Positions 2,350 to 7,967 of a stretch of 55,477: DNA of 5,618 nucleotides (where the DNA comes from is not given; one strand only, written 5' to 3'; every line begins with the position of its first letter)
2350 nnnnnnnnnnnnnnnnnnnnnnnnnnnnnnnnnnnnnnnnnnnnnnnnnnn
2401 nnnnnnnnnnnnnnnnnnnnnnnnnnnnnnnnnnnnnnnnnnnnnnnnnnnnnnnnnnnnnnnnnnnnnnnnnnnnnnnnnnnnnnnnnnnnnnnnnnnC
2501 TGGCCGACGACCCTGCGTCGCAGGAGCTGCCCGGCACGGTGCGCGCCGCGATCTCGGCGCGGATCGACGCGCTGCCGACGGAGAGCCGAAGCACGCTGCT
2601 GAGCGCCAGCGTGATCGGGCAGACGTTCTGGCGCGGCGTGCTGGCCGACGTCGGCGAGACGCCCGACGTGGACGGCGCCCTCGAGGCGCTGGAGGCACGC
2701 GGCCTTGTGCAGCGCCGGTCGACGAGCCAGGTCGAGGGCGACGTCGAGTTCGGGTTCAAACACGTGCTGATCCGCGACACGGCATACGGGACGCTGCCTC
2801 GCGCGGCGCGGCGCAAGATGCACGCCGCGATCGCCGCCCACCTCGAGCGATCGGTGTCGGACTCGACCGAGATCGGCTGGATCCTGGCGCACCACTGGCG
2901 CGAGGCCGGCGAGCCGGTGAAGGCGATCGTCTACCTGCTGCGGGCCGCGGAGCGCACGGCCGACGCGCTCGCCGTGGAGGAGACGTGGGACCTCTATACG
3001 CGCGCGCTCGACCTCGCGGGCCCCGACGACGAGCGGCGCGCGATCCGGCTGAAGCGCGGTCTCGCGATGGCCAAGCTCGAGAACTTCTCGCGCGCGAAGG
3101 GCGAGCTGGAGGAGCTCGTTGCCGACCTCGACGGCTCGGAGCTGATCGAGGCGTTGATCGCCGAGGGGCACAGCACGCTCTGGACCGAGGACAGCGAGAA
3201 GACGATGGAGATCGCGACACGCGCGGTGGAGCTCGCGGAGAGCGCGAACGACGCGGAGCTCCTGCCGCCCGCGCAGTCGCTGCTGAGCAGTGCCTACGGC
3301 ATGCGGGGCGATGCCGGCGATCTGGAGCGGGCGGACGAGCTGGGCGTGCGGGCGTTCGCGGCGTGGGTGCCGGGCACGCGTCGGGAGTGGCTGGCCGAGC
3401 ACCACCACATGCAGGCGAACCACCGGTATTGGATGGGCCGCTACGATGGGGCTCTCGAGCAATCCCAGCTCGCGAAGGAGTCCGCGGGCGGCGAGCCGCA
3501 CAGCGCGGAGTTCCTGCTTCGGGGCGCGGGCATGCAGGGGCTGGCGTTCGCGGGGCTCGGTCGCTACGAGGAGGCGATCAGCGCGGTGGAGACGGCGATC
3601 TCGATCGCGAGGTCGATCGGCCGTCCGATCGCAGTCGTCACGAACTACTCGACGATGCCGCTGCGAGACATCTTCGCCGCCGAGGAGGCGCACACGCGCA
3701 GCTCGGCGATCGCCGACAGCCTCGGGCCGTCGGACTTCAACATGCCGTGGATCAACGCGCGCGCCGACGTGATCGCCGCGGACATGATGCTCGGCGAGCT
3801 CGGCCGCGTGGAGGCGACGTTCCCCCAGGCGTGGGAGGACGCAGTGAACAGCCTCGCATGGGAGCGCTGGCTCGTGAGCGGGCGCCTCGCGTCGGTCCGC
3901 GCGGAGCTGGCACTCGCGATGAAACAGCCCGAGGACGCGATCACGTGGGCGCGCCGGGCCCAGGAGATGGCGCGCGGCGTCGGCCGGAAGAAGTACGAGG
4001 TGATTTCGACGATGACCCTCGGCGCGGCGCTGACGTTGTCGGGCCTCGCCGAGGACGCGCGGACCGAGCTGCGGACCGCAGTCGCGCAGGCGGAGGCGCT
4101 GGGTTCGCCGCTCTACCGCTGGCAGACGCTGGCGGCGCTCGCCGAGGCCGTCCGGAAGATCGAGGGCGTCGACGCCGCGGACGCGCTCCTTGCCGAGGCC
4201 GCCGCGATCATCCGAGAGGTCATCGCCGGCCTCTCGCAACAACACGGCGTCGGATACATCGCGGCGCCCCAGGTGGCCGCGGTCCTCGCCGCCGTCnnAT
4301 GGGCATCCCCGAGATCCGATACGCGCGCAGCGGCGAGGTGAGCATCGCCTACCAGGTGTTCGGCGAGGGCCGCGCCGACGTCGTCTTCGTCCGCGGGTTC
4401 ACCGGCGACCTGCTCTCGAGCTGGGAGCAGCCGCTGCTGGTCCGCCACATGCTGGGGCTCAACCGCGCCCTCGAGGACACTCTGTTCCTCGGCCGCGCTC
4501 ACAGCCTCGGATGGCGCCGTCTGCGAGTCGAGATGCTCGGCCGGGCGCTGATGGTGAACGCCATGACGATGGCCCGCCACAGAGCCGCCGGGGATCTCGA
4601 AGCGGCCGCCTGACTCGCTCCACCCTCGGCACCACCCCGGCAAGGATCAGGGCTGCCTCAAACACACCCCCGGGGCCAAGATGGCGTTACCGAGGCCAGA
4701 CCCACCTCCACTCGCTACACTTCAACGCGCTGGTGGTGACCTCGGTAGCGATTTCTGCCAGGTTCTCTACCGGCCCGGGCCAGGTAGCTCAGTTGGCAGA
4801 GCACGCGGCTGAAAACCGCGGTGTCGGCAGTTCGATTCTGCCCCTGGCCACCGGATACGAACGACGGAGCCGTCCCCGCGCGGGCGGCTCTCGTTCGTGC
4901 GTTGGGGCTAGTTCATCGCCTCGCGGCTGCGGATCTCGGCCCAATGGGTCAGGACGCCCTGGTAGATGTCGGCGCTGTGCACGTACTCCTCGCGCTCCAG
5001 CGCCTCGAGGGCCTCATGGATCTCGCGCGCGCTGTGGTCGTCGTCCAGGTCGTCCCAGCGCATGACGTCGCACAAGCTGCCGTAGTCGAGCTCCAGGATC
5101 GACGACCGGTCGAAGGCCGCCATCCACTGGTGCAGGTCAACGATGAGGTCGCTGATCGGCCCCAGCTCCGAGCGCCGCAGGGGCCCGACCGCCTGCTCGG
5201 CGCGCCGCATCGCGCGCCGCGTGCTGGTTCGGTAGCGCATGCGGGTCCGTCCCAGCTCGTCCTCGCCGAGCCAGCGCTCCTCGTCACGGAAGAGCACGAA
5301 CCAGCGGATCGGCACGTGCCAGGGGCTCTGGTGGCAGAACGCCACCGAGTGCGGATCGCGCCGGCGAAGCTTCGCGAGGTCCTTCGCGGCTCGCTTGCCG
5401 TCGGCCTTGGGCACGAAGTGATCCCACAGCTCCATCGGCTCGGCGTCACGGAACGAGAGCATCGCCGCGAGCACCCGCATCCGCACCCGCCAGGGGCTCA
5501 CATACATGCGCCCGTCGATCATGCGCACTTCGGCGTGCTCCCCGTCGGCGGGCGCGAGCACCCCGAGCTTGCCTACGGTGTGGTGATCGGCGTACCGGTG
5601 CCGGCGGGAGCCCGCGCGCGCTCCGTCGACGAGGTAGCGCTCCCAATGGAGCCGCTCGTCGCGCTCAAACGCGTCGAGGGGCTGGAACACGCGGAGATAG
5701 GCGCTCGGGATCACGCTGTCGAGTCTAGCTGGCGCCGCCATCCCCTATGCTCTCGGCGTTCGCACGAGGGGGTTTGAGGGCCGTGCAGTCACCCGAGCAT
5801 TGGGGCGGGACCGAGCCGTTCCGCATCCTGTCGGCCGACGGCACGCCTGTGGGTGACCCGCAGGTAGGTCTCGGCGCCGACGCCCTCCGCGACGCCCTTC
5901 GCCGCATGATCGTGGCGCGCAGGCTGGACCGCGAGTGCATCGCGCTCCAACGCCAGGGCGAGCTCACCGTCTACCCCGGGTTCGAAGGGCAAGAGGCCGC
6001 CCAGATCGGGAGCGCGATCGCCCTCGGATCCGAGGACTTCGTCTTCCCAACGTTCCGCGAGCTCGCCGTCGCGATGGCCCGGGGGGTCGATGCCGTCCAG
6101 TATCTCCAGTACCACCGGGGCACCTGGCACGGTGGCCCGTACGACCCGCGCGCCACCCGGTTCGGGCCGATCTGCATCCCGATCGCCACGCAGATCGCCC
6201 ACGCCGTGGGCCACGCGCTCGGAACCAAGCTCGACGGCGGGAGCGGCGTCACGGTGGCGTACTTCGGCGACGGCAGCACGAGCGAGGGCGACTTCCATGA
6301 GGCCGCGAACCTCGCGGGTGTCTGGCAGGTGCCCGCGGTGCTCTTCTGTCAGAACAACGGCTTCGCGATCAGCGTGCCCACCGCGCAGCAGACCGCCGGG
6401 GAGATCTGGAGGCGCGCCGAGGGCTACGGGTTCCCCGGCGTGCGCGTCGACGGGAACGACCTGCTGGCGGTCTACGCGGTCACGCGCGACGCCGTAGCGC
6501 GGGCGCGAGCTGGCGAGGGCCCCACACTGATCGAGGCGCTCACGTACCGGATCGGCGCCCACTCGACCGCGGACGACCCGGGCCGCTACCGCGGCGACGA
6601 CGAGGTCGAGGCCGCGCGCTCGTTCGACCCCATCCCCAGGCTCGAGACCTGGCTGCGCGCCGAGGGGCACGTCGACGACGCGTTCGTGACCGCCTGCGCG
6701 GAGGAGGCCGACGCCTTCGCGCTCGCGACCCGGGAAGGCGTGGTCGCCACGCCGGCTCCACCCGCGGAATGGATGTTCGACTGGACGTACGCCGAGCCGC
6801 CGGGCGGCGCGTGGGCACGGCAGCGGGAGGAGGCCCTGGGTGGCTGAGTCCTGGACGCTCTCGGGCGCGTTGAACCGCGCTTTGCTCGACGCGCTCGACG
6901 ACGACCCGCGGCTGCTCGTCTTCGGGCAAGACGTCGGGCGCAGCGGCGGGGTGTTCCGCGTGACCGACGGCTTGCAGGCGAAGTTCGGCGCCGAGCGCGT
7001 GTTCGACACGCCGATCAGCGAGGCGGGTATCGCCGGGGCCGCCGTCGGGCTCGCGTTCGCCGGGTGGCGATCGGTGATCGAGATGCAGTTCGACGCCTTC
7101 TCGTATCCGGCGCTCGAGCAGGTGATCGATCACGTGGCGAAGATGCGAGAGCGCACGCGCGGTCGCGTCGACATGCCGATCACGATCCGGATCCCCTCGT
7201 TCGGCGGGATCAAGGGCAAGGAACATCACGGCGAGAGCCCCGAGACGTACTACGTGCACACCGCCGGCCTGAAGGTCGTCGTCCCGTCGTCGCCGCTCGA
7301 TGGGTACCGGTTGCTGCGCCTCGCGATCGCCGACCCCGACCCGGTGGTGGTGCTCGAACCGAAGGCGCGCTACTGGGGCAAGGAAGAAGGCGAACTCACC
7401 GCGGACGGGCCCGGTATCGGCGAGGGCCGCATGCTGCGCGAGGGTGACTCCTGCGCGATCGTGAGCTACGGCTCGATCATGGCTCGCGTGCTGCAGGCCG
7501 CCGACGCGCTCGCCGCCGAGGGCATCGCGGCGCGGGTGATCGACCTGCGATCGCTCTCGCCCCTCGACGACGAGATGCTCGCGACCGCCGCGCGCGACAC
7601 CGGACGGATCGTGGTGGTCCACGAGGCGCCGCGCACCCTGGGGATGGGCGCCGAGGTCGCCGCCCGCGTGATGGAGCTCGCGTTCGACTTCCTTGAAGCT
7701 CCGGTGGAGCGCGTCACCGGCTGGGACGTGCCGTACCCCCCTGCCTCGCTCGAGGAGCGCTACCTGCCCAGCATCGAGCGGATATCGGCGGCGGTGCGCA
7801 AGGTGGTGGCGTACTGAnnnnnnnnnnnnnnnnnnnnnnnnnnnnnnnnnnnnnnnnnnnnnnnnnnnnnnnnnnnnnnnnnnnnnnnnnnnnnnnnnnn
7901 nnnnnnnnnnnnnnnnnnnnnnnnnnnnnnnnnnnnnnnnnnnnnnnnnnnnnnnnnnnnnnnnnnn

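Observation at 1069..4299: Intact zinc-ribbon / class III cyclase / STAND NTPase / TPR protein as sole functional cargo of the repeat-flanked segment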

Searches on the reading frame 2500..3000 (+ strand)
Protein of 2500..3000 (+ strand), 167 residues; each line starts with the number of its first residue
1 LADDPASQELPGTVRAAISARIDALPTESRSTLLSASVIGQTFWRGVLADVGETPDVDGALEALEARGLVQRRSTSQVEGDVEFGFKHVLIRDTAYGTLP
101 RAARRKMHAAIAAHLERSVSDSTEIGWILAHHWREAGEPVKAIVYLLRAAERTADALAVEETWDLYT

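Call 52: search_protein_families(library=pfam, proteins=[window:2500-3000:+], max_evalue=10)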
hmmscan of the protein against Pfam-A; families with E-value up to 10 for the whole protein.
window:2500-3000:+ (167 aa): 1 family
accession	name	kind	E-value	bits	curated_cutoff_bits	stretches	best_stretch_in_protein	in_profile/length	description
PF13432.12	TPR_16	-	1.3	10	32.7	1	100-153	13-60/65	Tetratricopeptide repeat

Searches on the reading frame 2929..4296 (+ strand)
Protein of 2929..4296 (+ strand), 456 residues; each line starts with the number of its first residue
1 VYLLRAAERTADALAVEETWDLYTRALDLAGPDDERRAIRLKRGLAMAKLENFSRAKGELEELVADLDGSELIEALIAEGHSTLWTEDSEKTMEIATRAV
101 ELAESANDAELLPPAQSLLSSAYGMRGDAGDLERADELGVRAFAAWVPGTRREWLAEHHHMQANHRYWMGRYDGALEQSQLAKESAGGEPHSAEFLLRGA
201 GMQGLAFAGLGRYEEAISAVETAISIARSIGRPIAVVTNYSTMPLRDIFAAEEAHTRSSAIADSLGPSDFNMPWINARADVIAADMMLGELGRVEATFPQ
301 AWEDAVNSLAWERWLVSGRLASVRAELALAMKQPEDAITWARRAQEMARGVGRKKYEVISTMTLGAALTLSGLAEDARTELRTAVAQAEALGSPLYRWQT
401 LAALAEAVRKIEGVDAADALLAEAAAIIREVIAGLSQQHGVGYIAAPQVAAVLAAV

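Call 98: search_protein_representatives(protein=window:2929-4296:+)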
Query: 456 residues. Proteins with E-value up to 0.001 (for the whole library): 647; up to 1e-10: 270; up to 1e-30: 75. The best 150 are listed.
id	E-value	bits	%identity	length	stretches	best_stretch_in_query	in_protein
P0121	1.8e-187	640.0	69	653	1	2-456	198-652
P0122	3.1e-127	441.6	53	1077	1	2-454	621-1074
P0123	1.8e-113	396.3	54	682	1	4-382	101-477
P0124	4.0e-102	358.9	51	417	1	52-454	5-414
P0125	8.9e-99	347.8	43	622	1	2-455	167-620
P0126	6.8e-93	328.5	48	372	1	95-453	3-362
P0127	2.0e-88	313.7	44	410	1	49-454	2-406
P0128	1.0e-80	288.3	53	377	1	2-320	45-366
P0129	9.9e-79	281.8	40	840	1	2-454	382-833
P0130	1.8e-77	277.7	42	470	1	2-406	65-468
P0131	6.5e-76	272.5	58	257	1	202-453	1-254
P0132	1.8e-74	267.8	40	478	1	2-455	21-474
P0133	6.3e-72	259.4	40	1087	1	2-454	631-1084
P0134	2.0e-71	257.8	52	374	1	2-275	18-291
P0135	5.5e-70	253.0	41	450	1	3-452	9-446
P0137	4.0e-67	243.6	38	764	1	2-455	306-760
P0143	7.8e-58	213.0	35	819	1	2-451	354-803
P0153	9.0e-49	183.1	36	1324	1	2-451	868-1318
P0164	1.2e-40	156.4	33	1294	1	2-455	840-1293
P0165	3.1e-40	155.0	31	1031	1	1-452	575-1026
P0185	1.1e-34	136.8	32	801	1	2-454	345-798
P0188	6.3e-34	134.2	31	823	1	4-449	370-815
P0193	9.9e-32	127.0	29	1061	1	8-452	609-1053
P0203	7.9e-30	120.7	30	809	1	2-438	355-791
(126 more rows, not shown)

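Call 99: search_protein_families(library=pfam, proteins=[P0129, P0137, P0143, P0185, P0188, P0203, P0153, P0164, P0165, P0193], max_evalue=0.0001)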
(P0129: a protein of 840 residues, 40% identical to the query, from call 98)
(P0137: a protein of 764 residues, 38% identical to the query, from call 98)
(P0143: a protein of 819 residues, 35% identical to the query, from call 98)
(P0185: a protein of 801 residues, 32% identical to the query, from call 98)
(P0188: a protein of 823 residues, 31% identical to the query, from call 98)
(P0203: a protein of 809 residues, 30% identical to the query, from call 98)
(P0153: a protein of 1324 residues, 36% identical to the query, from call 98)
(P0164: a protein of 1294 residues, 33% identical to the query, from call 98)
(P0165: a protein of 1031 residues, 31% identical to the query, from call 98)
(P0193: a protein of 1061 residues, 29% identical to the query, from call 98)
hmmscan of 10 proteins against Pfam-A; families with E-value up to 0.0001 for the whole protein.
P0129 (840 aa): 2 families
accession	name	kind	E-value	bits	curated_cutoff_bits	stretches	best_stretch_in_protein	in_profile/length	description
PF13191.12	AAA_16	-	1.2e-19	71.9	32.6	1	3-164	21-166/167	AAA ATPase domain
PF13424.12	TPR_12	-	2e-05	25.1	30.1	1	702-760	8-68/77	Tetratricopeptide repeat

P0137 (764 aa): 1 family
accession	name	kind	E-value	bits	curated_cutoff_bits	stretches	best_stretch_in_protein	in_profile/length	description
PF13191.12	AAA_16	-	6.3e-07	30.5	32.6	1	10-88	84-166/167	AAA ATPase domain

P0143 (819 aa): 2 families
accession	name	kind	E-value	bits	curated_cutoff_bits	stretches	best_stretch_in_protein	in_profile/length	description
PF13191.12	AAA_16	-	6.9e-08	33.6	32.6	1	6-132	56-166/167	AAA ATPase domain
PF13424.12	TPR_12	-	1.8e-06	28.5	30.1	0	553-617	9-76/77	Tetratricopeptide repeat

P0185 (801 aa): 1 family
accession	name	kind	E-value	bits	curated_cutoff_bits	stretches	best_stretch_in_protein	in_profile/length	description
PF13424.12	TPR_12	-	5.8e-14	52.5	30.1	2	543-607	8-73/77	Tetratricopeptide repeat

P0188 (823 aa): 3 families
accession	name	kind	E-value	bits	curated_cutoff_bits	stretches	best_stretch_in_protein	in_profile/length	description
PF13191.12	AAA_16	-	3.2e-12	47.7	32.6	1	1-146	35-166/167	AAA ATPase domain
PF13424.12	TPR_12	-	1.9e-10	41.2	30.1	0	566-630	9-74/77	Tetratricopeptide repeat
PF17874.7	TPR_MalT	-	2.6e-09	37.3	45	1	483-666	4-186/336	MalT-like TPR region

P0203 (809 aa): 2 families
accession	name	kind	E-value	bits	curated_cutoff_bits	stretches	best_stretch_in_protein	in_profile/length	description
PF13191.12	AAA_16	-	4.9e-09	37.3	32.6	1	9-130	56-161/167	AAA ATPase domain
PF13424.12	TPR_12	-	3e-08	34.2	30.1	0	553-617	8-74/77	Tetratricopeptide repeat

P0153 (1324 aa): 5 families
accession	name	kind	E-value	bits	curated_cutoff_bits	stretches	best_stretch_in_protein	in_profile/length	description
PF03704.23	BTAD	-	6.9e-48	163.2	22.1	1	98-243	1-146/146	Bacterial transcriptional activator domain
PF13191.12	AAA_16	-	9.9e-21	75.4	32.6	1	468-649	2-166/167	AAA ATPase domain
PF00211.25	Guanylate_cyc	-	1.6e-18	67.4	21.9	1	283-428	9-156/183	Adenylate and Guanylate cyclase catalytic domain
PF00486.34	Trans_reg_C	-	7.6e-10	39.2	26.2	1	16-90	2-76/77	Transcriptional regulatory protein, C terminal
PF13424.12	TPR_12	-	1.7e-05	25.4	30.1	0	1032-1086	14-70/77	Tetratricopeptide repeat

P0164 (1294 aa): 3 families
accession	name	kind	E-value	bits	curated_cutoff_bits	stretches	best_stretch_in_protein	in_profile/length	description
PF03704.23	BTAD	-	5.6e-45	153.7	22.1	1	98-243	1-146/146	Bacterial transcriptional activator domain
PF13191.12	AAA_16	-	3.8e-23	83.2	32.6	1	430-611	2-167/167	AAA ATPase domain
PF00486.34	Trans_reg_C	-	6.1e-10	39.5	26.2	1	23-90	8-76/77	Transcriptional regulatory protein, C terminal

P0165 (1031 aa): 3 families
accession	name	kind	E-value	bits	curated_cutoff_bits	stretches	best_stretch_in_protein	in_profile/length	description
PF13191.12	AAA_16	-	2e-19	71.2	32.6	1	175-356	1-166/167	AAA ATPase domain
PF00211.25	Guanylate_cyc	-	1.1e-11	45.1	21.9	1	4-153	25-175/183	Adenylate and Guanylate cyclase catalytic domain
PF13424.12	TPR_12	-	5.1e-08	33.4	30.1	0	774-838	9-74/77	Tetratricopeptide repeat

P0193 (1061 aa): 4 families
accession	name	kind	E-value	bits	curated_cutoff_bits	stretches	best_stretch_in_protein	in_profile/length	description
PF13191.12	AAA_16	-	3.6e-20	73.6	32.6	1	205-387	1-166/167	AAA ATPase domain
PF00211.25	Guanylate_cyc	-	1.4e-16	61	21.9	1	12-186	7-180/183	Adenylate and Guanylate cyclase catalytic domain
PF13424.12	TPR_12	-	1.8e-06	28.5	30.1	0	761-823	9-73/77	Tetratricopeptide repeat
PF13374.12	TPR_10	-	7.4e-05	23.1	27.5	0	800-826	7-33/42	Tetratricopeptide repeat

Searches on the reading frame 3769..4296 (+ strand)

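Call 52: search_protein_families(library=pfam, proteins=[window:3769-4296:+], max_evalue=10)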
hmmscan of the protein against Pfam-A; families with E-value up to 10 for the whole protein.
window:3769-4296:+ (176 aa): 3 families
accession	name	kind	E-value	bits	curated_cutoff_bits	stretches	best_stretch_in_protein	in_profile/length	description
PF13424.12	TPR_12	-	5.5e-05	23.7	30.1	2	80-149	4-76/77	Tetratricopeptide repeat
PF07719.23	TPR_2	-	0.052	14.1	27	1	44-67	7-30/34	Tetratricopeptide repeat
PF19757.4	DUF6244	-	6.4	7.8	31.6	0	119-152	5-38/87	Family of unknown function (DUF6244)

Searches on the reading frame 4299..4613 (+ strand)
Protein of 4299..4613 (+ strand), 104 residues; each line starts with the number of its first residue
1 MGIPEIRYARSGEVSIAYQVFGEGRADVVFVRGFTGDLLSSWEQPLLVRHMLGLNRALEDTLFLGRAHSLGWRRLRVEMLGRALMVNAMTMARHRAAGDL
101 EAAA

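Call 18: search_protein_families(library=pfam, proteins=[window:4299-4613:+], max_evalue=0.01)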
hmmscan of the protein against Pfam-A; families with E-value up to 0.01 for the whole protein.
window:4299-4613:+ (104 aa): 0 families

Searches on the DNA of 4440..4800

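Call 85: search_rna_families(source=window, start=4440, end=4800, threshold=evalue, max_evalue=5)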
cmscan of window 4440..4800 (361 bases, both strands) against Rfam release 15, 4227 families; matches with E-value up to 5: 0.
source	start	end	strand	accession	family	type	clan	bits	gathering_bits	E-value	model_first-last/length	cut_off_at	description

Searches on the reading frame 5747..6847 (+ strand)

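Call 18: search_protein_families(library=pfam, proteins=[window:5747-6847:+], max_evalue=0.01)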
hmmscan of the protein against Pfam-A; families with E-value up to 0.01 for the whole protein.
window:5747-6847:+ (366 aa): 3 families
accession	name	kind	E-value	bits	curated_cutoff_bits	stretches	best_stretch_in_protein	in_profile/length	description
PF00676.26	E1_dh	-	4.1e-73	246.4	22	1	52-323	2-282/300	Dehydrogenase E1 component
PF00456.26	Transketolase_N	-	5.5e-06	26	22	1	169-291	147-272/334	Transketolase, thiamine diphosphate binding domain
PF13292.11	DXP_synthase_N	-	0.0052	16.5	21.2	1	147-209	114-176/274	1-deoxy-D-xylulose-5-phosphate synthase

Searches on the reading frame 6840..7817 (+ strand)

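Call 18: search_protein_families(library=pfam, proteins=[window:6840-7817:+], max_evalue=0.01)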
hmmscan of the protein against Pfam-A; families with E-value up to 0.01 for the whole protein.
window:6840-7817:+ (325 aa): 4 families
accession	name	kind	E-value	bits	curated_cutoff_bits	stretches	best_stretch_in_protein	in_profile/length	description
PF02780.25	Transketolase_C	-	3.1e-38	130.9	25.9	1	194-315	1-124/124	Transketolase, C-terminal domain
PF02779.29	Transket_pyr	-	7.1e-36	123.9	27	1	7-178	5-172/174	Transketolase, pyrimidine binding domain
PF17147.9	PFOR_II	-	0.0011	19.8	27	1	205-265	3-63/102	Pyruvate:ferredoxin oxidoreductase core domain II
PF22613.1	Transketolase_C_1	-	0.003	18.2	27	1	204-245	13-54/113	Transketolase-like TK C-terminal domain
